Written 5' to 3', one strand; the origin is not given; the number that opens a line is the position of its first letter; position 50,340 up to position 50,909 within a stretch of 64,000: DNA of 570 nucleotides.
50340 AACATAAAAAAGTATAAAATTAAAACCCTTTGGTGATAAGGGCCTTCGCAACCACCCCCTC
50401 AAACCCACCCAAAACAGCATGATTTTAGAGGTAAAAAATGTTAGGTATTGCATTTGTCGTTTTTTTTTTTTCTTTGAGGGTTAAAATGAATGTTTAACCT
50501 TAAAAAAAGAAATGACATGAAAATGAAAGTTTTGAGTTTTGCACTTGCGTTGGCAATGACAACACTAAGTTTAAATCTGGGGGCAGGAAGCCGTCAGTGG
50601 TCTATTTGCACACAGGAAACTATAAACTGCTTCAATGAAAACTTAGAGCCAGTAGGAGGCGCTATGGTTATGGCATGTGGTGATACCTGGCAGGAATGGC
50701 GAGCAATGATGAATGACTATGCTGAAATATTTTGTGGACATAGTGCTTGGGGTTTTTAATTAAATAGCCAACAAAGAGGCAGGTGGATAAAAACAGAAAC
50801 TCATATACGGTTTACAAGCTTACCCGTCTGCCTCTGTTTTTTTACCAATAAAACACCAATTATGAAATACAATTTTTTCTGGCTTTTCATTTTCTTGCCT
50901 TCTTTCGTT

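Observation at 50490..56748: Triplicated cassette of a small secreted 4-Cys peptide gene plus a GLPGLI-family gene, followed by a plug-and-barrel outer-membrane protein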

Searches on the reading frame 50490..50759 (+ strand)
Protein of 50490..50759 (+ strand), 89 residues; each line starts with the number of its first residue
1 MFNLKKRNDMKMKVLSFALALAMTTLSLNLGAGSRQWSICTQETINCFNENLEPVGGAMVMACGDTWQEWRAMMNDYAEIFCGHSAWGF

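Call 3: search_protein_families(library=pfam, proteins=[window:50490-50759:+], max_evalue=0.1)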
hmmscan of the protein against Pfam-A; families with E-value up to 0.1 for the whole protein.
window:50490-50759:+ (89 aa): 0 families

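Call 4: search_protein_families(library=ncbifam, proteins=[window:50490-50759:+], max_evalue=0.1)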
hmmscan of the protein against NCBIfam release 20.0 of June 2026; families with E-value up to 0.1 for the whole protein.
window:50490-50759:+ (89 aa): 0 families

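Call 7: find_homologous_proteins(query=window:50517-50756:+, max_evalue=10)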
Query seq(80 aa) (80 aa): 2 proteins with E <= 10 among 2 candidates.
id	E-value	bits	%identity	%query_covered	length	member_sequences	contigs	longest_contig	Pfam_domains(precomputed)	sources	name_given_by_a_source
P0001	5.2e-49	181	100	100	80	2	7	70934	-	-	-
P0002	3.8e-28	115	63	100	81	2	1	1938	-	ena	-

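Call 10: find_encoding_contigs(protein=P0002, flank=10000)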
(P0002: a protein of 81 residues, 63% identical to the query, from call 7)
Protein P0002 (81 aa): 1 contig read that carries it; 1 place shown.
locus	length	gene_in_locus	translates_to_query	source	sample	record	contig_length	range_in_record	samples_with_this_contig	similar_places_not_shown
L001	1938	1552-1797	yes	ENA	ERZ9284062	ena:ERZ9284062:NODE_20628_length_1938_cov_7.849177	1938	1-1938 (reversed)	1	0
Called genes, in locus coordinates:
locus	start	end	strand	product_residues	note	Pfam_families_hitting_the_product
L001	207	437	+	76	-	-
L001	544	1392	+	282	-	PF09697:Porph_ging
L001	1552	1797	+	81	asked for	-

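Call 11: find_encoding_contigs(protein=P0001, flank=10000, max_places=10)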
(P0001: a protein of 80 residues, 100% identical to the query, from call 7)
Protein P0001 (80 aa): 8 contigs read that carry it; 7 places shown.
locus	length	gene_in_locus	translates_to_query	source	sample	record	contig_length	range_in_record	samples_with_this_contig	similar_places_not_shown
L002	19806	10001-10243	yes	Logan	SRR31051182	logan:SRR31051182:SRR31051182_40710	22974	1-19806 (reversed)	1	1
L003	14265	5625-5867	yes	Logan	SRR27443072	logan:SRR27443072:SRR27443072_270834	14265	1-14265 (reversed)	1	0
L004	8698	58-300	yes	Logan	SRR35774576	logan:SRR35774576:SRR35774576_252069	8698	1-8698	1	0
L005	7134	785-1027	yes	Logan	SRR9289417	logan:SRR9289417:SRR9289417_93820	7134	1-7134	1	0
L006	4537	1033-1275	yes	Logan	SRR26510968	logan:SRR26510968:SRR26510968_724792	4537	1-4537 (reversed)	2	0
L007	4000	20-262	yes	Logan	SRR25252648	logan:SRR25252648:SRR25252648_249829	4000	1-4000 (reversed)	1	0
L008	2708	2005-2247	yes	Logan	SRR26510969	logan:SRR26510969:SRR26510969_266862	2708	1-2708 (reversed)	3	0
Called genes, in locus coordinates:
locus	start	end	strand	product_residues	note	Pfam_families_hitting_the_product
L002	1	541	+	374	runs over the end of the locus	PF07291:MauE, PF07681:DoxX (weak)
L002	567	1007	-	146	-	PF00383:dCMP_cyt_deam_1, PF14437:MafB19-deam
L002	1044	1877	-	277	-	PF00494:SQS_PSY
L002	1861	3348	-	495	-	PF01266:DAO (faint), PF01593:Amino_oxidase, PF07992:Pyr_redox_2 (faint), PF13450:NAD_binding_8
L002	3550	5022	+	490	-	PF00890:FAD_binding_2 (faint), PF01266:DAO (faint), PF01593:Amino_oxidase, PF03486:HI0933_like (faint), PF13450:NAD_binding_8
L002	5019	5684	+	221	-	PF04240:Caroten_synth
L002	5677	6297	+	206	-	PF01553:Acyltransferase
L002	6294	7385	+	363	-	PF13506:Glyco_transf_21 (weak), PF00535:Glycos_transf_2, PF10111:Glyco_tranf_2_2 (weak), PF13641:Glyco_tranf_2_3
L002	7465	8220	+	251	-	-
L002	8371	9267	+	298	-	PF00582:Usp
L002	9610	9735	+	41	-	-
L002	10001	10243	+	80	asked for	-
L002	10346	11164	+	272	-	PF09697:Porph_ging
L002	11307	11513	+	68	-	-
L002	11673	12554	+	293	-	PF09697:Porph_ging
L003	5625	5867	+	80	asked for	-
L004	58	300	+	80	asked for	-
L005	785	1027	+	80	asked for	-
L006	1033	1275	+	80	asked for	-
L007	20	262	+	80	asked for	-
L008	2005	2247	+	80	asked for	-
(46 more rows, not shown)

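Call 17: find_homologous_proteins(query=A1, max_evalue=10)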
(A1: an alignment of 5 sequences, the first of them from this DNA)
Query A1 (5 sequences) (80 aa, profile of the alignment): 9 proteins with E <= 10 among 85 candidates.
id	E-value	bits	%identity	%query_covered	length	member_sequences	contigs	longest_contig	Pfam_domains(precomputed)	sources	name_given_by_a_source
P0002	1.8e-30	123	63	100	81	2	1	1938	-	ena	-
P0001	2.3e-29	120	100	100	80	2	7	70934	-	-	-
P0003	3.0e-27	113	-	-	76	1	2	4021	-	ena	-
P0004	9.2e-24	102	-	-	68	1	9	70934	-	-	-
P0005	5.5e-21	93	24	93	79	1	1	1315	-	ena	-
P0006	1.8e-19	88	-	-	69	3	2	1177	-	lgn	-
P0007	2.8e-15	74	49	100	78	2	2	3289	-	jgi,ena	-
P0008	3.5e-12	65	-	-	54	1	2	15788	-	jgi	-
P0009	7.4e-12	64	-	-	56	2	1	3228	-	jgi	-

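Call 19: find_encoding_contigs(protein=P0007, flank=10000)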
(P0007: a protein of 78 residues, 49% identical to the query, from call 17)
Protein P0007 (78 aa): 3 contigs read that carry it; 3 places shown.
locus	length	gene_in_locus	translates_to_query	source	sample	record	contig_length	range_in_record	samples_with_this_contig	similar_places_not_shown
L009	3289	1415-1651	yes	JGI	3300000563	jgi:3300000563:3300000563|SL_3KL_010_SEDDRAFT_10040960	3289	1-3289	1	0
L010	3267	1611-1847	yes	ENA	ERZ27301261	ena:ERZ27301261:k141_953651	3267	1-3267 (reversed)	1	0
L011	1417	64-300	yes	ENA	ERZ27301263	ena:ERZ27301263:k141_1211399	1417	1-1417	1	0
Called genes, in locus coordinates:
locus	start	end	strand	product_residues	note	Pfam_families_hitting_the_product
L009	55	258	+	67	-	-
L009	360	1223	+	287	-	PF09697:Porph_ging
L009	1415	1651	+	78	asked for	-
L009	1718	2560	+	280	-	PF09697:Porph_ging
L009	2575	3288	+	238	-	?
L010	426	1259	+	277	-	PF09697:Porph_ging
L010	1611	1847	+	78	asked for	-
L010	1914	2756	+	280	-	PF09697:Porph_ging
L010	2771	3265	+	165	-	?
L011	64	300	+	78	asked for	-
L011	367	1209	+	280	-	PF09697:Porph_ging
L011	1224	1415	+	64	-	?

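Call 20: find_encoding_contigs(protein=P0008, flank=10000)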
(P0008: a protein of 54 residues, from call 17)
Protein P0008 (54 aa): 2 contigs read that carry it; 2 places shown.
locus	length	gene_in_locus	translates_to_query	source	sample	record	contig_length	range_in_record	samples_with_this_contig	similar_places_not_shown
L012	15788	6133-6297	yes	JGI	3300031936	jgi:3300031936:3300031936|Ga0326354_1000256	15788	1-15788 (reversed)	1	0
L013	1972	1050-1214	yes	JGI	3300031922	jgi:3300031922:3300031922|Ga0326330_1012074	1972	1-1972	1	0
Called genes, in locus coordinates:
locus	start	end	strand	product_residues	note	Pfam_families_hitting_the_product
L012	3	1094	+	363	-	?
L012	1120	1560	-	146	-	PF00383:dCMP_cyt_deam_1, PF14437:MafB19-deam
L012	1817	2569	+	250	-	-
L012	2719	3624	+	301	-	PF00582:Usp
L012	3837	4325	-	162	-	-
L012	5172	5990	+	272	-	PF22252:PNGase_F-II_N (faint), PF09697:Porph_ging (weak)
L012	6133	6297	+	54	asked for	-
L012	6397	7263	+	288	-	PF09697:Porph_ging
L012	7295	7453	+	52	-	-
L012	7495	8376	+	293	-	PF09697:Porph_ging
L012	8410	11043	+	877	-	-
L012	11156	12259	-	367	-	PF20230:DUF6588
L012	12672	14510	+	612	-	PF01336:tRNA_anti-codon, PF00152:tRNA-synt_2, PF02938:GAD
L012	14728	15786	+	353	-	?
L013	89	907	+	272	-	PF22252:PNGase_F-II_N (faint), PF09697:Porph_ging (weak)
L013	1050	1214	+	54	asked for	-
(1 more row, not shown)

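Call 21: find_encoding_contigs(protein=P0003, flank=10000)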
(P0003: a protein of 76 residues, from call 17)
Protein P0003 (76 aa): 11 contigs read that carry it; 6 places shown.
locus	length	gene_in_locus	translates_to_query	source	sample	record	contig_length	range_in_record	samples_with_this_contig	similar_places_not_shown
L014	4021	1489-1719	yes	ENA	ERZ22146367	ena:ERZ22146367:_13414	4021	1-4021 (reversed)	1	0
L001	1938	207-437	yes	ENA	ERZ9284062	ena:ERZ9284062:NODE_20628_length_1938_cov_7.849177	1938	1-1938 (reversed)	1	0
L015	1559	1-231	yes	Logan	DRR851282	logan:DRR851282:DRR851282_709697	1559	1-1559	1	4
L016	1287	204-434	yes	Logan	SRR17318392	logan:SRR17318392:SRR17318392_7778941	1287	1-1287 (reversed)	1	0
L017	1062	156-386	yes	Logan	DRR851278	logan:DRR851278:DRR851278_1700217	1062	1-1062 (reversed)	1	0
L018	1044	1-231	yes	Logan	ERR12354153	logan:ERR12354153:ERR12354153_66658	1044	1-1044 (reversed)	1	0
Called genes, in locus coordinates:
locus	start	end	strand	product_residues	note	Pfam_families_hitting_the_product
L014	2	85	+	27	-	?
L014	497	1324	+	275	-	PF22252:PNGase_F-II_N, PF09697:Porph_ging (weak)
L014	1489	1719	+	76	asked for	-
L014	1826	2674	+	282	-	PF09697:Porph_ging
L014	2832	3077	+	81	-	-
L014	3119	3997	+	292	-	PF09697:Porph_ging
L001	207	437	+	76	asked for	-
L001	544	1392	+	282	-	PF09697:Porph_ging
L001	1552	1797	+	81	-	-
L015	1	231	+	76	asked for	?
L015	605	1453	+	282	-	PF09697:Porph_ging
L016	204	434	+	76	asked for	-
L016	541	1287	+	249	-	?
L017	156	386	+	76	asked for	-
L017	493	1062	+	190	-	?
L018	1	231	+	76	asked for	?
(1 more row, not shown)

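Call 22: find_encoding_contigs(protein=P0009, flank=10000)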
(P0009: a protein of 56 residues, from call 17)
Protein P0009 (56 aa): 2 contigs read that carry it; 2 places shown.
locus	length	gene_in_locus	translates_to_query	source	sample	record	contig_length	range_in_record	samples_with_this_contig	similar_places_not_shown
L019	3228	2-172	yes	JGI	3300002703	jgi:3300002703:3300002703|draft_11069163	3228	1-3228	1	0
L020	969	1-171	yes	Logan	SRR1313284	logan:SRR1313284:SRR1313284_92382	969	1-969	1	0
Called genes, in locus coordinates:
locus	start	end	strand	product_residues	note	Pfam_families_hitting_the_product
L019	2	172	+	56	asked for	?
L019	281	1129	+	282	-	PF22252:PNGase_F-II_N (faint), PF09697:Porph_ging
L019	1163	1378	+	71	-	-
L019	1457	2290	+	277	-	PF09697:Porph_ging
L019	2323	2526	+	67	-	-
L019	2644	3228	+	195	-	?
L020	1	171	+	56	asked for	?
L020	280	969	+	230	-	?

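Call 41: search_protein_representatives(alignment_id=A4)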
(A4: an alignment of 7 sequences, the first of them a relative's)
Query: 7 sequences, 74 profile positions. Proteins with E-value up to 0.001 (for the whole library): 52; up to 1e-10: 10; up to 1e-30: 0. The best 52 are listed.
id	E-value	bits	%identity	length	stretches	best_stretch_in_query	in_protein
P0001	1.5e-30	121.6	-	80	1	1-74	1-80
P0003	3.4e-28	114.1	-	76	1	1-70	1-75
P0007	6.4e-27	109.9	-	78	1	1-74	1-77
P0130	2.9e-14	69.4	-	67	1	1-67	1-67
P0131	1.9e-12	63.6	-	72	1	1-67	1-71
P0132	2.9e-12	63.0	-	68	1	1-67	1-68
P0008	3.1e-12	62.9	-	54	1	1-49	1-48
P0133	1.1e-11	61.2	-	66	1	1-68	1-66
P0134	1.3e-11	60.9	-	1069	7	11-47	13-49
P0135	2.2e-11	60.2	-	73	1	1-55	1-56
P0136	1.2e-09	54.6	-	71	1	1-68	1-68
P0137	4.4e-09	52.8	-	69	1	1-68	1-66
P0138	2.2e-08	50.6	-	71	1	1-68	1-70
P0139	4.0e-08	49.7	-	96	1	1-67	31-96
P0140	5.9e-08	49.2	-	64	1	1-68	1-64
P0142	1.4e-07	48.0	-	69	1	1-68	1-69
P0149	2.0e-06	44.3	-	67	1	2-68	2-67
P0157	1.5e-05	41.4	-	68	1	1-69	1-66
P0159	2.0e-05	41.1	-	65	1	3-68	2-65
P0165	7.6e-05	39.2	-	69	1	1-69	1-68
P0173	5.6e-04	36.5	-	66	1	1-67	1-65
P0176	7.2e-04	36.1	-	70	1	1-68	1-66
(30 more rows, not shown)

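Call 64: predict_structure(alignment_id=A6)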
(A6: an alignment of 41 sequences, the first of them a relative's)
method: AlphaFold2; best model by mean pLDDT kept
length: 80 residues; sequences in the alignment: 41
mean_pLDDT: 81.3   pTM: 0.55
mean pLDDT of the five models: 81.3, 80.6, 79.3, 79.2, 78.4
residues with pLDDT >= 90: 36; 70-90: 26; 50-70: 17; < 50: 1
segments of 3 or more residues with pLDDT < 50: none
pLDDT, mean of each block of 10 residues (from residue 1): 70 73 60 92 91 91 93 79
secondary structure, 60 per line:
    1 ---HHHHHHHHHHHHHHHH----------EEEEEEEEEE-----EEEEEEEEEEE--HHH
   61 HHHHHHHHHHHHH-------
elements in order: H4-19 E30-39 E45-55 H58-73

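Call 67: fold_search(model_id=the predicted structure, library=pdb)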
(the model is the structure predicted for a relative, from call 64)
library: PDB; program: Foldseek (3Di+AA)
matches with E <= 10: 98; with E <= 0.001: 0
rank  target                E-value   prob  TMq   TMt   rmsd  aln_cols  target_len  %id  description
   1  4db3                  1.3e+00  0.21  0.32  0.11   4.1        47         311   26  1.95 Angstrom Resolution Crystal Structure of N-acetyl-D-glucosamine kinase from Vibrio vulnificus. (released 2012-01-25)
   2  8iuf_E6               2.1e+00  0.09  0.24  0.09   9.5        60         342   10  Cryo-EM structure of Euglena gracilis super-complex I+III2+IV, composite (released 2024-02-28)
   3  9l5s_R                2.3e+00  0.13  0.27  0.07  11.6        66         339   12  Cryo-EM structure of the thermophile spliceosome (state B*Q1) (released 2025-03-12)
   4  8azw_I                2.6e+00  0.25  0.40  0.21   3.1        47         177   11  Cryo-EM structure of the plant 60S subunit (released 2023-06-07)
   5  8auv_G                2.8e+00  0.18  0.37  0.36   4.7        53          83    9  Cryo-EM structure of the plant 40S subunit (released 2023-06-07)
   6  7p9l_AAA              2.8e+00  0.07  0.25  0.10   7.2        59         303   14  N-acetylglucosamine kinase from Plesiomonas shigelloides compexed with alpha-N-acetylglucosamine-6-phosphate (released 2022-08-10)
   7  2wny_B                3.0e+00  0.08  0.23  0.14  10.2        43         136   21  Structure of Mth689, a DUF54 protein from Methanothermobacter thermautotrophicus (released 2010-09-01)
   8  8c6j_S                3.2e+00  0.16  0.27  0.04   1.9        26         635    4  Human spliceosomal PM5 C* complex (released 2023-07-12)
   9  2wny_A                3.4e+00  0.08  0.21  0.13   9.0        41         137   20  Structure of Mth689, a DUF54 protein from Methanothermobacter thermautotrophicus (released 2010-09-01)
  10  7p7w_BBB              3.6e+00  0.15  0.36  0.12   3.5        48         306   14  N-acetylglucosamine kinase from Plesiomonas shigelloides compexed with alpha-N-acetylglucosamine and ADP (released 2022-08-03)
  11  7ock_L                3.6e+00  0.08  0.28  0.18  16.0        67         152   13  MAT in complex with SAMH (released 2021-07-21)
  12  9qsc_A                3.9e+00  0.11  0.23  0.04   2.7        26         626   19  apPol-DNA-nucleotide complex consensus refinement (released 2025-10-29)
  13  9c8d_A                3.9e+00  0.08  0.26  0.12  13.4        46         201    9  mouse Seipin/Adig complex (released 2025-08-27)
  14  7aih_Ap               3.9e+00  0.08  0.22  0.10  10.6        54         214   17  The Large subunit of the Kinetoplastid mitochondrial ribosome (released 2021-04-28)
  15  9bps_A                4.1e+00  0.11  0.23  0.04   2.7        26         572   19  Plasmodium falciparum apicoplast DNA polymerase mutant - K417M (released 2025-05-14)
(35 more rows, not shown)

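Call 70: search_protein_families(library=pfam, alignment_id=A6, max_evalue=1)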
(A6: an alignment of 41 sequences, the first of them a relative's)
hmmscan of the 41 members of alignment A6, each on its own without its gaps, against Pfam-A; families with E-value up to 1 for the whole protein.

A. member 1, P0001 (80 aa): 0 families

B. families by the number of members that match (of 41 scanned): 16 families
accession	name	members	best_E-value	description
PF20130.4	DUF6520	3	0.1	Family of unknown function (DUF6520)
PF03032.20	FSAP_sig_propep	2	0.014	Frog skin active peptide family signal and propeptide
PF17589.7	DUF5487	1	9.2e-06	Family of unknown function (DUF5487)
PF22496.1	SOR_N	1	0.015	Class III superoxide reductase, N-terminal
PF04306.18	DUF456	1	0.041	Protein of unknown function (DUF456)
PF05566.18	Pox_vIL-18BP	1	0.044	Orthopoxvirus interleukin 18 binding protein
PF25564.1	DUF7933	1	0.1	Domain of unknown function (DUF7933)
PF20455.3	DUF6708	1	0.12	Family of unknown function (DUF6708)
PF00102.32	Y_phosphatase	1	0.12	Protein-tyrosine phosphatase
PF06442.17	DHFR_2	1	0.13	R67 dihydrofolate reductase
PF05968.16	Bacillus_PapR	1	0.15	Bacillus PapR protein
PF08139.17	LPAM_1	1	0.17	Prokaryotic membrane lipoprotein lipid attachment site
PF17295.7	DUF5348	1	0.2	Domain of unknown function (DUF5348)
PF18034.6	Bac_GH3_C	1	0.22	Bacterial Glycosyl hydrolase family 3 C-terminal domain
PF01445.23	SH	1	0.37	Viral small hydrophobic protein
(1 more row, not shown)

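Call 85: search_protein_families(library=padloc, proteins=[window:50517-50759:+], max_evalue=0.01)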
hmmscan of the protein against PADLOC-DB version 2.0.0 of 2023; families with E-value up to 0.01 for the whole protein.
window:50517-50759:+ (80 aa): 0 families

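Call 95: list_cluster_members(proteins=[P0130, P0138, P0142, P0149, P0157, P0159, P0165, P0173, P0176, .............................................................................])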
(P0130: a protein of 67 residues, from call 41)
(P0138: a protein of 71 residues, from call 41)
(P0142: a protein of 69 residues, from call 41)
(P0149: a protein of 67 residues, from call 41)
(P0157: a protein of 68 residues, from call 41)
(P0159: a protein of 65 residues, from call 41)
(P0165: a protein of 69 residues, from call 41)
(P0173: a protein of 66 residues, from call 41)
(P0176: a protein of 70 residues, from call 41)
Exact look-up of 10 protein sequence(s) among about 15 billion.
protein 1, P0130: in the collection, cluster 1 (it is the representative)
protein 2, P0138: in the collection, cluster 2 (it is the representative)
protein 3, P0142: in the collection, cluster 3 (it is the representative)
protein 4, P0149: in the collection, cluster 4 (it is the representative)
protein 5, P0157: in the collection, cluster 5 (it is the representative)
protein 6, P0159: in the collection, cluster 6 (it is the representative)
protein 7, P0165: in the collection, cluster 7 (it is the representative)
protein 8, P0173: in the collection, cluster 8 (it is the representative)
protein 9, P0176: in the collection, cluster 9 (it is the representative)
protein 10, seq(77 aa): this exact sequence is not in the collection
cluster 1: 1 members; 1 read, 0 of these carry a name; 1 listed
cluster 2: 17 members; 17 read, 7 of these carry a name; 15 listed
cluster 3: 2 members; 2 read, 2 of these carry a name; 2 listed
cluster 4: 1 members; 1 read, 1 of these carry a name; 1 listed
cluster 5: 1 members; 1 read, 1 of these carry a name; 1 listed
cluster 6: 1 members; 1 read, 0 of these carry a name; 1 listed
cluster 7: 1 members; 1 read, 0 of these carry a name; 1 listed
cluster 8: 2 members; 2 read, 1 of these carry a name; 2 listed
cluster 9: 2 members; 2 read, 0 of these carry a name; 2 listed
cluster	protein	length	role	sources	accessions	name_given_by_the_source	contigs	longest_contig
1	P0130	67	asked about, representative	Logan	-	-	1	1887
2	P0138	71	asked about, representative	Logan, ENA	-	-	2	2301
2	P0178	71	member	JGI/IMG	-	hypothetical protein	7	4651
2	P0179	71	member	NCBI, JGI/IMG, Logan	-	hypothetical protein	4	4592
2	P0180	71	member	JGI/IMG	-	hypothetical protein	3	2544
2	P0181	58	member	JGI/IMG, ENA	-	DNA-binding IclR family transcriptional regulator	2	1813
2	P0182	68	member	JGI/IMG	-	hypothetical protein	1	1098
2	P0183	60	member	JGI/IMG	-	DNA-binding IclR family transcriptional regulator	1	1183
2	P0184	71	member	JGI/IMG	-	hypothetical protein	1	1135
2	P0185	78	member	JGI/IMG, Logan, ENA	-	-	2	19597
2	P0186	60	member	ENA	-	-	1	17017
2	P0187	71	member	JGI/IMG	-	-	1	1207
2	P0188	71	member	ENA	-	-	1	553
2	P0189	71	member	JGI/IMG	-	-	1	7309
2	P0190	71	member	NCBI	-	-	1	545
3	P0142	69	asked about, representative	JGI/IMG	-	hypothetical protein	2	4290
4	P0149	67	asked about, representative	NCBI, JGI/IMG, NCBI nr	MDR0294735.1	MAG: hypothetical protein LBH91_00875 [Prevotellaceae bacterium] | hypothetical protein | hypothetical protein [Prevotellaceae bacterium]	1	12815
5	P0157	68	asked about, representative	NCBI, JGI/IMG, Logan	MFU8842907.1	MAG: hypothetical protein ACNA7V_03765 [Bacteroidales bacterium]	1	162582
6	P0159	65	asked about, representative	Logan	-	-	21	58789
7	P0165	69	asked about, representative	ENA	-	-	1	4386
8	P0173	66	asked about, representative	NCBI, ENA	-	-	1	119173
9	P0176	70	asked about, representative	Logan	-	-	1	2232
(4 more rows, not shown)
